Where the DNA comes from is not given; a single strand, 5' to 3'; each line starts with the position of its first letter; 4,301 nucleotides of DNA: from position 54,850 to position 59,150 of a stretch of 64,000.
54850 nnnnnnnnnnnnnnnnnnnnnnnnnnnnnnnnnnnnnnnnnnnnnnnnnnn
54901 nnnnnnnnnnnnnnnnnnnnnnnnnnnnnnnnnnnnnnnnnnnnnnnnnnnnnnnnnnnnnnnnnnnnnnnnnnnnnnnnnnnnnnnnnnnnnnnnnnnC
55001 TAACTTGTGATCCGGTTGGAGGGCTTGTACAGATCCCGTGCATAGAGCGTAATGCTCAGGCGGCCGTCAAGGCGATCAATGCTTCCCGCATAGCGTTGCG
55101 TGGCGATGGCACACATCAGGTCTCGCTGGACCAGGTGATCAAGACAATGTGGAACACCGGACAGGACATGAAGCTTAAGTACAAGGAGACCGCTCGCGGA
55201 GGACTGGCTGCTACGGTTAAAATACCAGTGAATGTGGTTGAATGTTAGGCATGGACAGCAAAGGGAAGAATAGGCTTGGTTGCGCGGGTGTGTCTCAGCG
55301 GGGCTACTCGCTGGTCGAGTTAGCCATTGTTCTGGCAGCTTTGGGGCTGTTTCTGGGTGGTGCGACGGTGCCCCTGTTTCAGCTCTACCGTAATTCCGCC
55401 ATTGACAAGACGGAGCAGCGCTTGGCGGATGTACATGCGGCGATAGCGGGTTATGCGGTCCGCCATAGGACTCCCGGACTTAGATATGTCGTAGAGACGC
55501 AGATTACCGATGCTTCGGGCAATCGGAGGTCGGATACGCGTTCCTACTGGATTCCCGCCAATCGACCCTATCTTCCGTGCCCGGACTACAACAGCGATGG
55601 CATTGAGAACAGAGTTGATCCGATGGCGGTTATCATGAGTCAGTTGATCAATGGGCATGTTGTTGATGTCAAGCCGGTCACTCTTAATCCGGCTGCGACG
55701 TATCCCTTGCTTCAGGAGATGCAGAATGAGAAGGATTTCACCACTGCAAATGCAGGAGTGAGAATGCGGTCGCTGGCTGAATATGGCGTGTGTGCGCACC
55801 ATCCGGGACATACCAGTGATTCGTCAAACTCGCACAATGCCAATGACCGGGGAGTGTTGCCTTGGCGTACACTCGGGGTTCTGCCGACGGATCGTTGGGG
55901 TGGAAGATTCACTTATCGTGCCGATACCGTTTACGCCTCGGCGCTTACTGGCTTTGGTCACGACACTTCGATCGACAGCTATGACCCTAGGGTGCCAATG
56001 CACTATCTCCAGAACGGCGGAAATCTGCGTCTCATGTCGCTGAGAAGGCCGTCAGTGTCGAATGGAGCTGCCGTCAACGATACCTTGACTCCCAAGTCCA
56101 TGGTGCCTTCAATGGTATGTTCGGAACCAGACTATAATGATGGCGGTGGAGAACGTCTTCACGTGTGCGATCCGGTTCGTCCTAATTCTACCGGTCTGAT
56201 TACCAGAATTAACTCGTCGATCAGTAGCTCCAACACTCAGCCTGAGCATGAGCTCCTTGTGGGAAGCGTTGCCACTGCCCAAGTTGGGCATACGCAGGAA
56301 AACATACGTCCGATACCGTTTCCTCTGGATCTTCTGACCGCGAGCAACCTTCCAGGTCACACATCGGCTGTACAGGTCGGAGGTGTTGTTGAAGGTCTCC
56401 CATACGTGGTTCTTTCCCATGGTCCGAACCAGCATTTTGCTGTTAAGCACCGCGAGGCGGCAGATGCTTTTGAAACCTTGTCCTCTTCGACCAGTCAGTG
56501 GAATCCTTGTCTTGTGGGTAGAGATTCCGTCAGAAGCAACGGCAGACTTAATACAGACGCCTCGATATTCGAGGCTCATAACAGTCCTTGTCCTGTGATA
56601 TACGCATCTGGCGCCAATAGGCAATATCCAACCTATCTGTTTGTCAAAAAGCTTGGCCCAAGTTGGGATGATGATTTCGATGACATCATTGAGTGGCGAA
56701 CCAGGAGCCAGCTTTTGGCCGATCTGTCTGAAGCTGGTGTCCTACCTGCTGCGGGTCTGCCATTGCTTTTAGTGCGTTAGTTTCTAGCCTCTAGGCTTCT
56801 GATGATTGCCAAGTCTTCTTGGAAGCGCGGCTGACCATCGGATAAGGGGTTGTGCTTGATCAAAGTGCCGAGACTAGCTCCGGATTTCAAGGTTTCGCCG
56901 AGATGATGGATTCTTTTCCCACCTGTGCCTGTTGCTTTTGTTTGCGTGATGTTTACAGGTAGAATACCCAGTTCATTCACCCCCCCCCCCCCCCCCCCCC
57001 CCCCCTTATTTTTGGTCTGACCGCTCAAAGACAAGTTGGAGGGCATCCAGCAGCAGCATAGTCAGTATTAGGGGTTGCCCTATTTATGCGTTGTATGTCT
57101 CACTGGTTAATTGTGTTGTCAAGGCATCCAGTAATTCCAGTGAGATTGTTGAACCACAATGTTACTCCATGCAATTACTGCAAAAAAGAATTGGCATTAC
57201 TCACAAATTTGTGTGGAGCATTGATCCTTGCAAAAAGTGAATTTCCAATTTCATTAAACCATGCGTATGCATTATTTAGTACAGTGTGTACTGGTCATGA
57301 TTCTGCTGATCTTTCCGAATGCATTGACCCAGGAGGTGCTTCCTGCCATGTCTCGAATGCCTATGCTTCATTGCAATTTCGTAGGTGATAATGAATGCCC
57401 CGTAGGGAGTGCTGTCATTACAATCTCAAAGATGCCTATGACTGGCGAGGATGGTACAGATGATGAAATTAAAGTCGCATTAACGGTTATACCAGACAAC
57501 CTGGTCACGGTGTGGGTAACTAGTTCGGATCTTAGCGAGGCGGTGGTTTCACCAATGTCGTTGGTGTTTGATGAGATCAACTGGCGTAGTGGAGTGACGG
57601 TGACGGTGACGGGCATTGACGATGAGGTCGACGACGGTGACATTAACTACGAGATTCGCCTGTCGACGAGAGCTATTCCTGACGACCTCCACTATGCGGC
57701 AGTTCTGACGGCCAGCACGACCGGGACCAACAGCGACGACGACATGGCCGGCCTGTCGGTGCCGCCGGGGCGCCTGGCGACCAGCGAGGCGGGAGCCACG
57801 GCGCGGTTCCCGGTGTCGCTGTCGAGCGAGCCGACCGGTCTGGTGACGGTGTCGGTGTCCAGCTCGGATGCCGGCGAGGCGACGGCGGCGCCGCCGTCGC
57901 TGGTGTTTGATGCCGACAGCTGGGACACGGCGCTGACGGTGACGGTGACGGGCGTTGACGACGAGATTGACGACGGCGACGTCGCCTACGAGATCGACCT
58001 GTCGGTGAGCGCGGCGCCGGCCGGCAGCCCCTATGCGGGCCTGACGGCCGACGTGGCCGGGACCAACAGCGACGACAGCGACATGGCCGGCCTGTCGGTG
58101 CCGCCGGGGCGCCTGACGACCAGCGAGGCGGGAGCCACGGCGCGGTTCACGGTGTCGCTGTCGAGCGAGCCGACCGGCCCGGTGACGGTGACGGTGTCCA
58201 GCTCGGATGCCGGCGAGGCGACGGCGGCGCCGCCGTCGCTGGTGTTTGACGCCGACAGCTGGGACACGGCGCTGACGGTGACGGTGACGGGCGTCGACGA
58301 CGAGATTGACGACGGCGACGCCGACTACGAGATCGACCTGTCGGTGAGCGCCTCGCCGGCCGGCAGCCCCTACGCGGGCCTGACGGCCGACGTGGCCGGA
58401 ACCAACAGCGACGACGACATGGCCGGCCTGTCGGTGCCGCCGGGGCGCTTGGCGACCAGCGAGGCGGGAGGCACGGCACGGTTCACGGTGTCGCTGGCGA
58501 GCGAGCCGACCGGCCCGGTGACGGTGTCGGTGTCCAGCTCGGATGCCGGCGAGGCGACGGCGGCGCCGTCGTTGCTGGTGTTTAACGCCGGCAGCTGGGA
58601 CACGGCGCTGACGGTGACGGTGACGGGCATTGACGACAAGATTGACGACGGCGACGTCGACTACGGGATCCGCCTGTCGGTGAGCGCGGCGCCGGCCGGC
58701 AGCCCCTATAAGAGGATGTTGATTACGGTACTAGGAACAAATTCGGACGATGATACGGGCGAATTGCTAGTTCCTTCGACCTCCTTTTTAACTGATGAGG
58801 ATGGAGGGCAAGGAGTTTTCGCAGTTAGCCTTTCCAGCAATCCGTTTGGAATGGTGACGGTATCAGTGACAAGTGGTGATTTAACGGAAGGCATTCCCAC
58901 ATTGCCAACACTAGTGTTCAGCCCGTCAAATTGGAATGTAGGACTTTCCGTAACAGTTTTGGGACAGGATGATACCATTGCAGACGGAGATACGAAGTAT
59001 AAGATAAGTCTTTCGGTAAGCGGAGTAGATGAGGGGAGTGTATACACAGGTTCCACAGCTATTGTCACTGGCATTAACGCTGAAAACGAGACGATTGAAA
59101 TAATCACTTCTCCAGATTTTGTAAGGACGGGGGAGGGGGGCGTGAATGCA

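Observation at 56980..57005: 26-nt poly(C) homopolymer immediately upstream of the giant repeat-adhesin gene — candidate slipped-strand phase-variation switch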

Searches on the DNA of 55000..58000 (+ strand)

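Call 8: search_dna_similar(query=window:55000-58000:+, collection=plasmids, mode=near)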
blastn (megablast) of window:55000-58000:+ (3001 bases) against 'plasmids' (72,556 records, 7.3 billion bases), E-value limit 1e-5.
No match.

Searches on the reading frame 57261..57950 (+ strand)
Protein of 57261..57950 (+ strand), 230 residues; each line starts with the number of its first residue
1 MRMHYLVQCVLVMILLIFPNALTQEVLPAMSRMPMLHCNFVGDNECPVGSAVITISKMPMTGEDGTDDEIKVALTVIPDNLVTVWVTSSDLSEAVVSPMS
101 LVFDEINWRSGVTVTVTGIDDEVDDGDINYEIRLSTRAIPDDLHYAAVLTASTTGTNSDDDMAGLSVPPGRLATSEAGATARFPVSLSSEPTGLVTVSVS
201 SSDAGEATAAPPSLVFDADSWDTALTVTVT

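Call 28: find_homologous_proteins(query=window:57261-57950:+)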
Query window:57261-57950:+ (230 aa): 36 proteins with E <= 0.001 among 2242 candidates.
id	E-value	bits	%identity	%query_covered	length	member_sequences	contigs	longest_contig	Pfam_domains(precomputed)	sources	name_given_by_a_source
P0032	1.7e-59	219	43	74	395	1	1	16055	PF03160.21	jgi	jgi:hypothetical protein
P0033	3.0e-53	199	44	74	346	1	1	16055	-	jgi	jgi:hypothetical protein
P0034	3.4e-53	199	43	74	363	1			-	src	-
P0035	9.9e-37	145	40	73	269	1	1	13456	-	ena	-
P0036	9.7e-36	142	39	74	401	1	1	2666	-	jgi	-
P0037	5.0e-35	139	40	73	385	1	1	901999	-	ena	-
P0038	8.4e-35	138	47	59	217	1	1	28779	PF03160.21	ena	-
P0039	9.5e-35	138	42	69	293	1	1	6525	PF03160.21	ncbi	-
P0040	5.2e-33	133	38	73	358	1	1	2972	-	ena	-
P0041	1.3e-32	131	39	69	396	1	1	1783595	-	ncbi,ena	-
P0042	2.9e-32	130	36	82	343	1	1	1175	-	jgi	jgi:hypothetical protein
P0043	3.6e-31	127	42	73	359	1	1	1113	PF21880.2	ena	-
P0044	8.3e-31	125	42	73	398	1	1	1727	PF21880.2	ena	-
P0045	2.3e-30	124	40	64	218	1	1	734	-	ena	-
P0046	3.8e-30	123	43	63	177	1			-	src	-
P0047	7.1e-23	99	44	67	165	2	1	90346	-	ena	-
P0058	6.1e-11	60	40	59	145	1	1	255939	-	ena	-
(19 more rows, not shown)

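Call 36: find_encoding_contigs(protein=P0032, flank=8000, max_places=4)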
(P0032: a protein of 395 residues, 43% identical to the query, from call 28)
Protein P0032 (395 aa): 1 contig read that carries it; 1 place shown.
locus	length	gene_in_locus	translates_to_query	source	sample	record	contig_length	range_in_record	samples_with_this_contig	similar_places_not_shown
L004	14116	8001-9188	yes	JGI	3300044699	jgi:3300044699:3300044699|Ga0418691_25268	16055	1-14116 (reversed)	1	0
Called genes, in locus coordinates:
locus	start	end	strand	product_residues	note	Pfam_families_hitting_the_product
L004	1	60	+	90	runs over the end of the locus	-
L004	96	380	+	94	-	-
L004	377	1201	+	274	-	-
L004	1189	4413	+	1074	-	PF26277:DUF8076 (faint), PF06586:TraK_N (faint)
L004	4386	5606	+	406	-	PF03160:Calx-beta (faint)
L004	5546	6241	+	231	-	PF03160:Calx-beta (faint)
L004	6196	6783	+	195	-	-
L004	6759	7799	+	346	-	-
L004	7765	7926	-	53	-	-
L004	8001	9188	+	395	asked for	PF03160:Calx-beta (faint)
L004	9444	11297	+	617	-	PF17210:SdrD_B (weak)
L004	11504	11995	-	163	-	-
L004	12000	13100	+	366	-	-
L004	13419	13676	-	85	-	-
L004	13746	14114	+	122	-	?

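Call 37: find_encoding_contigs(protein=P0041, flank=8000, max_places=4)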
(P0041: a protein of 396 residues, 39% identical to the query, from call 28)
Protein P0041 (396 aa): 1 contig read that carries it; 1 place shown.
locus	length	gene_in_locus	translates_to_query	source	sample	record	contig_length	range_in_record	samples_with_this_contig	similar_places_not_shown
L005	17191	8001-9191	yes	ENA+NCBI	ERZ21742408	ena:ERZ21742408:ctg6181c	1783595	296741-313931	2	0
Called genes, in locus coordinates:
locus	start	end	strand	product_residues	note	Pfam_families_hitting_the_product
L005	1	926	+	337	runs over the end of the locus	PF01368:DHH, PF02272:DHHA1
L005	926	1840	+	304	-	PF01509:TruB_N, PF16198:TruB_C_2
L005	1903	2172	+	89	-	PF00312:Ribosomal_S15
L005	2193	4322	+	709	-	PF01138:RNase_PH, PF03725:RNase_PH_C, PF03726:PNPase, PF01138:RNase_PH, PF00013:KH_1, PF00575:S1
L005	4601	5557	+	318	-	PF01745:IPT, PF01715:IPPT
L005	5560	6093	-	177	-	PF03918:CcmH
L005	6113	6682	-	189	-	PF00578:AhpC-TSA, PF08534:Redoxin, PF00085:Thioredoxin, PF13098:Thioredoxin_2, PF13905:Thioredoxin_8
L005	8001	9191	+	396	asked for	-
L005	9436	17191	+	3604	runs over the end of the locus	PF00041:fn3, PF25833:Fn3_SaeA_3rd (faint), PF22433:MtxA_IG-like (faint), PF00041:fn3, PF12638:Staygreen (faint), PF13895:Ig_2 (faint), PF23197:IG_AIR9 (faint), PF03463:eRF1_1 (faint)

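Call 42: list_cluster_members(proteins=[L005:2193-4319:+, L005:926-1837:+, L005:4601-5554:+, P0068, P0041, P0037])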
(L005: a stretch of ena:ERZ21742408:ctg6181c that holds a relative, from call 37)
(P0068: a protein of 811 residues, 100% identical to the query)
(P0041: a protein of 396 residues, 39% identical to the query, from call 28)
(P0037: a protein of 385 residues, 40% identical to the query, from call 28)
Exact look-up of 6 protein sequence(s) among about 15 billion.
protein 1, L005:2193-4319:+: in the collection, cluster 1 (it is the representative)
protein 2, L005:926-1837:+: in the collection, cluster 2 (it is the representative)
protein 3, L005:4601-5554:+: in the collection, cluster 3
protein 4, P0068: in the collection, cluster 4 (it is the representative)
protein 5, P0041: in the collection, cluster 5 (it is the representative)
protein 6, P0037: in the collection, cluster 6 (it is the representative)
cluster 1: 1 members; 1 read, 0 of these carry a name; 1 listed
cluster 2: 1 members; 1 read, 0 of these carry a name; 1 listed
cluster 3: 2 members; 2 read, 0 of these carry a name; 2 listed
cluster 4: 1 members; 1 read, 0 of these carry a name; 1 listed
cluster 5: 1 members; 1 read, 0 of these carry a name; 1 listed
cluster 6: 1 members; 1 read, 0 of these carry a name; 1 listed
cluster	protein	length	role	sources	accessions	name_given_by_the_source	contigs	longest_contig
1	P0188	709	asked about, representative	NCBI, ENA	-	-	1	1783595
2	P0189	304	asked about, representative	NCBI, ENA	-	-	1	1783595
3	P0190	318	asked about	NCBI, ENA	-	-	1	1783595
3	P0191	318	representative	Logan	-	-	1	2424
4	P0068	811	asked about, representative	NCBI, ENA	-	-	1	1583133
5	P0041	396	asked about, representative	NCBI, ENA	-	-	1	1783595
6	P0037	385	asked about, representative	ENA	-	-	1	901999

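Call 43: find_encoding_contigs(protein=P0037, flank=10000, max_places=4)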
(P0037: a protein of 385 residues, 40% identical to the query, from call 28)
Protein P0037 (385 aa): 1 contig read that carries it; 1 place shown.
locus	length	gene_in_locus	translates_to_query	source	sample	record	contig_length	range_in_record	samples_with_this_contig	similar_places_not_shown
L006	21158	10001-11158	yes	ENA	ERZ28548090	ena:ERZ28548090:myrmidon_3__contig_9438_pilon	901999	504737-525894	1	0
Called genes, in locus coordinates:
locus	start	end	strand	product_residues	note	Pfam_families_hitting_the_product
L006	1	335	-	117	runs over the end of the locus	PF13577:SnoaL_4, PF12680:SnoaL_2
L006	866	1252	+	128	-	PF03883:H2O2_YaaD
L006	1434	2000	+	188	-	PF00044:Gp_dh_N (weak), PF02800:Gp_dh_C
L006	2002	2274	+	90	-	PF02800:Gp_dh_C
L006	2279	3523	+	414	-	PF07690:MFS_1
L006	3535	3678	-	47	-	-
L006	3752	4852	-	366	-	PF07883:Cupin_2 (weak)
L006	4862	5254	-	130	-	PF26233:NicX (weak)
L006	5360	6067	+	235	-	PF07722:Peptidase_C26, PF00117:GATase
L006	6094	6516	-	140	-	PF00202:Aminotran_3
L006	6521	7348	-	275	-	PF00202:Aminotran_3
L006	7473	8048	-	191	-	PF00702:Hydrolase (weak), PF08282:Hydrolase_3, PF05116:S6PP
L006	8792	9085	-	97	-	-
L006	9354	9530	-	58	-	PF13404:HTH_AsnC-type, PF13412:HTH_24 (weak)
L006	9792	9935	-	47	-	-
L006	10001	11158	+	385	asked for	-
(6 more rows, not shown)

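Call 44: find_encoding_contigs(protein=P0058, flank=10000, max_places=4)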
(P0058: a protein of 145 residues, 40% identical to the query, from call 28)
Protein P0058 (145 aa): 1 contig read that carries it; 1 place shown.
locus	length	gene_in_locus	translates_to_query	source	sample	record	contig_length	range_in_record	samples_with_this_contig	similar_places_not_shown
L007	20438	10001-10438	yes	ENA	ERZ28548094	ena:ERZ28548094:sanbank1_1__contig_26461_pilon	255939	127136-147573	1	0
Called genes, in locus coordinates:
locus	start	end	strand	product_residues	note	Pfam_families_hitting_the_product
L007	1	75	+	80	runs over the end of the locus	-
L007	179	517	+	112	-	-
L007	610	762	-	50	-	-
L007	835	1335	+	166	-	-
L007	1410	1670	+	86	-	-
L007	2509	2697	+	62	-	-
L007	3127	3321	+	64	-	-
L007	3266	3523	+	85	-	-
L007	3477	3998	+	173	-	-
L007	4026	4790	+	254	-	PF21880:DUF6916 (faint)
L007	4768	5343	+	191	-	-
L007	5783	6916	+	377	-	-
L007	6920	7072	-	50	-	-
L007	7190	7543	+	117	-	-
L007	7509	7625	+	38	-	-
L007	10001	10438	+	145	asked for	-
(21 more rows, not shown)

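Call 50: find_related_loci(query=A1, collection=viral_contigs, flank=10000)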
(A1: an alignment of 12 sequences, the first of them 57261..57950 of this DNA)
Query A1 (230 aa) in viral_contigs; peptide patterns used: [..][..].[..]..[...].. (x = any residue, [..] = any of these).
51 stretches matched a pattern; 4 encode a relative of the query (tblastn E <= 1e-3); 4 distinct loci.
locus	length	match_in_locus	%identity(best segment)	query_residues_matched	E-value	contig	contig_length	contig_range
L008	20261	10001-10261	44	61-230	3e-12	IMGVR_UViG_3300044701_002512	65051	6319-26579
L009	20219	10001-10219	44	61-230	4e-12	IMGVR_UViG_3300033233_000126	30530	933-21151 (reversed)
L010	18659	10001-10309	36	60-230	8e-11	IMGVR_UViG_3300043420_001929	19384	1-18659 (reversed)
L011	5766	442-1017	27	38-230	4e-8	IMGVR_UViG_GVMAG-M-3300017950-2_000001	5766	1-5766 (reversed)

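Call 66: find_encoding_contigs(protein=P0036, flank=3000, max_places=4)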
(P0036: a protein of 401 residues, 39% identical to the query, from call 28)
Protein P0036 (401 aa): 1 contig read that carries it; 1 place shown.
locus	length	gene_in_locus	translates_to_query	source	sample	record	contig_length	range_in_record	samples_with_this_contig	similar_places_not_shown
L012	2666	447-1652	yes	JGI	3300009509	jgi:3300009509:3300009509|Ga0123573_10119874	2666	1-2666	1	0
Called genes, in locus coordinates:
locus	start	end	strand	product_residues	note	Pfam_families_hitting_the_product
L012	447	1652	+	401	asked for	-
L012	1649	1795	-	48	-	-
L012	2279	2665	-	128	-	?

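Call 67: find_encoding_contigs(protein=P0047, flank=10000, max_places=4)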
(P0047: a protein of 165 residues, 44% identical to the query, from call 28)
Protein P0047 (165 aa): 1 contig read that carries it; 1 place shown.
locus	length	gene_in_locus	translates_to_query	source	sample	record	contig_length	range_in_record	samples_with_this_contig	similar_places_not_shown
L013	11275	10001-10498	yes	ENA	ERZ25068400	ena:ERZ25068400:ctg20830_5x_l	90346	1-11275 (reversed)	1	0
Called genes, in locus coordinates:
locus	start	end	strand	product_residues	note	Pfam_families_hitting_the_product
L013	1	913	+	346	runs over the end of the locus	PF00004:AAA, PF07726:AAA_3 (faint), PF07728:AAA_5, PF13401:AAA_22 (weak)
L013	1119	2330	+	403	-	PF05762:VWA_CoxE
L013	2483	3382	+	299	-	PF04909:Amidohydro_2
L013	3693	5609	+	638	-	PF08450:SGL, PF00857:Isochorismatase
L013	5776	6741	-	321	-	-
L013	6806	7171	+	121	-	PF01266:DAO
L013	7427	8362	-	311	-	PF02668:TauD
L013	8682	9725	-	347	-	-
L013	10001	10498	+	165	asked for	-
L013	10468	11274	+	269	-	?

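Call 74: search_protein_families(library=pfam, proteins=[L013:9366-10031:+, L013:9881-10495:+, L013:10468-11274:+, L005:7210-7869:+, L005:8001-9188:+, L005:9436-17190:+], max_evalue=0.01)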
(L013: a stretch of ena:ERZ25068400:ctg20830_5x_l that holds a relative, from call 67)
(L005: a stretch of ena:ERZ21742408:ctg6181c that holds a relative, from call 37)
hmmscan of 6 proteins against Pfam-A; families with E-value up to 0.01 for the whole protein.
L013:9366-10031:+ (222 aa): 0 families

L013:9881-10495:+ (205 aa): 2 families
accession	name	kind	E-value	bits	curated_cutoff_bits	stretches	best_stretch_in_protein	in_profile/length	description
PF17766.7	fn3_6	-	6.9e-05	23.4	26.4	0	40-100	24-87/99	Fibronectin type-III domain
PF13349.12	DUF4097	-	0.0063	16.4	22.9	1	51-129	96-167/247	Toastrack DUF4097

L013:10468-11274:+ (269 aa): 1 family
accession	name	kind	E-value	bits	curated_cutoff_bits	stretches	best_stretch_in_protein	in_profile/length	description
PF20579.4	LapA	-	6.6e-05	23.7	27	1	178-264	10-81/99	LapA domain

L005:7210-7869:+ (220 aa): 0 families

L005:8001-9188:+ (396 aa): 2 families
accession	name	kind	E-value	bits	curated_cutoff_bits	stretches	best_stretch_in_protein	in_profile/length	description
PF17766.7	fn3_6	-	0.0039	17.8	26.4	0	140-197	24-80/99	Fibronectin type-III domain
PF03160.20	Calx-beta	-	0.0045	17.4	27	0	281-341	62-119/119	Calx-beta domain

L005:9436-17190:+ (2585 aa): 7 families
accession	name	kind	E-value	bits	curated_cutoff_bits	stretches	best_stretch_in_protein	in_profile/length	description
PF00041.27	fn3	-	2.5e-72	239.6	25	9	813-898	7-83/84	Fibronectin type III domain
PF23197.1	IG_AIR9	-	1.6e-54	182.1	27.5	0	2230-2293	5-69/87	AIR9 A9 domain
PF13895.12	Ig_2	-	1.9e-11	44.5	27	0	2255-2287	24-57/79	Immunoglobulin domain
PF16389.11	DUF4998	-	1.9e-11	44.3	29.1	0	814-889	26-99/199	Domain of unknown function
PF12638.12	Staygreen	-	2.8e-09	37.4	27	0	1511-1539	16-44/147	Staygreen protein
PF16709.11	SCAB-Ig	-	1.1e-05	25.8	27.6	0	1322-1349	44-71/98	Ig domain of plant-specific actin-binding protein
PF22530.2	Terminase-T7_RNaseH-like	-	0.001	19.8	27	0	1138-1172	2-36/108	Terminase Bacteriophage T7, Ribonuclease H-like domain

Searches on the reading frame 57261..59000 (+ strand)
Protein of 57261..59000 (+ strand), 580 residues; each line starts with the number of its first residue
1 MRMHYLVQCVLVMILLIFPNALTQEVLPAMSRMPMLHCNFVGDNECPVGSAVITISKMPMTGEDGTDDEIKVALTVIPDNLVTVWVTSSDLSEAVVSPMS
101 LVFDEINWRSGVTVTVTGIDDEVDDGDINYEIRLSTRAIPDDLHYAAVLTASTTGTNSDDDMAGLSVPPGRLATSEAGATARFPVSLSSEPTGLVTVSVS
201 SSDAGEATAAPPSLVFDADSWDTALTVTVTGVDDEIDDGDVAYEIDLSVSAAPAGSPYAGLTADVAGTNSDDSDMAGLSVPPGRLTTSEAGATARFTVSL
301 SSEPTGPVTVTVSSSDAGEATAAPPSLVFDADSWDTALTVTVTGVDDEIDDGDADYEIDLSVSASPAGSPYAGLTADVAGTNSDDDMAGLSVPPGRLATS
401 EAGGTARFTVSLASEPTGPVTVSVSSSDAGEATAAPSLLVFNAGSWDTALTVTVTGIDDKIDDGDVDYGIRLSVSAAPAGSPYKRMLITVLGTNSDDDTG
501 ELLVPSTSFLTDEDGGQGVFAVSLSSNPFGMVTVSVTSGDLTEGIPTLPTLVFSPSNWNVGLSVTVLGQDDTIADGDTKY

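Call 7: search_protein_families(library=pfam, proteins=[window:57261-59000:+])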
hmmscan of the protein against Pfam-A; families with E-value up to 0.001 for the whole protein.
window:57261-59000:+ (580 aa): 2 families
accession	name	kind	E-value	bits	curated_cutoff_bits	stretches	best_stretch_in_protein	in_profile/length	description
PF03160.20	Calx-beta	-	1.7e-17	64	27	1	386-475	4-97/119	Calx-beta domain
PF17766.7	fn3_6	-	6.9e-08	33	26.4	0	84-120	37-73/99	Fibronectin type-III domain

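Call 85: search_protein_families(library=ncbifam, proteins=[window:57261-59000:+], max_evalue=0.01)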
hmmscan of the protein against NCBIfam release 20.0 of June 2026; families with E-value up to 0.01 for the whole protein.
window:57261-59000:+ (580 aa): 3 families
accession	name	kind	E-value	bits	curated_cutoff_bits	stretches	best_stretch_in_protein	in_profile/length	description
NF041740.1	choice_anch_T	equivalog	7.8e-06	25.2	70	0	293-359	50-117/259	choice-of-anchor T family protein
NF050094.1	BetDgalsidMYCTU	equivalog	0.00011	22.4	175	0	280-306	20-46/113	beta-D-galactosidase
NF003035.0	PRK03922.1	subfamily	0.00084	19.1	125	0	326-368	12-55/128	hypothetical protein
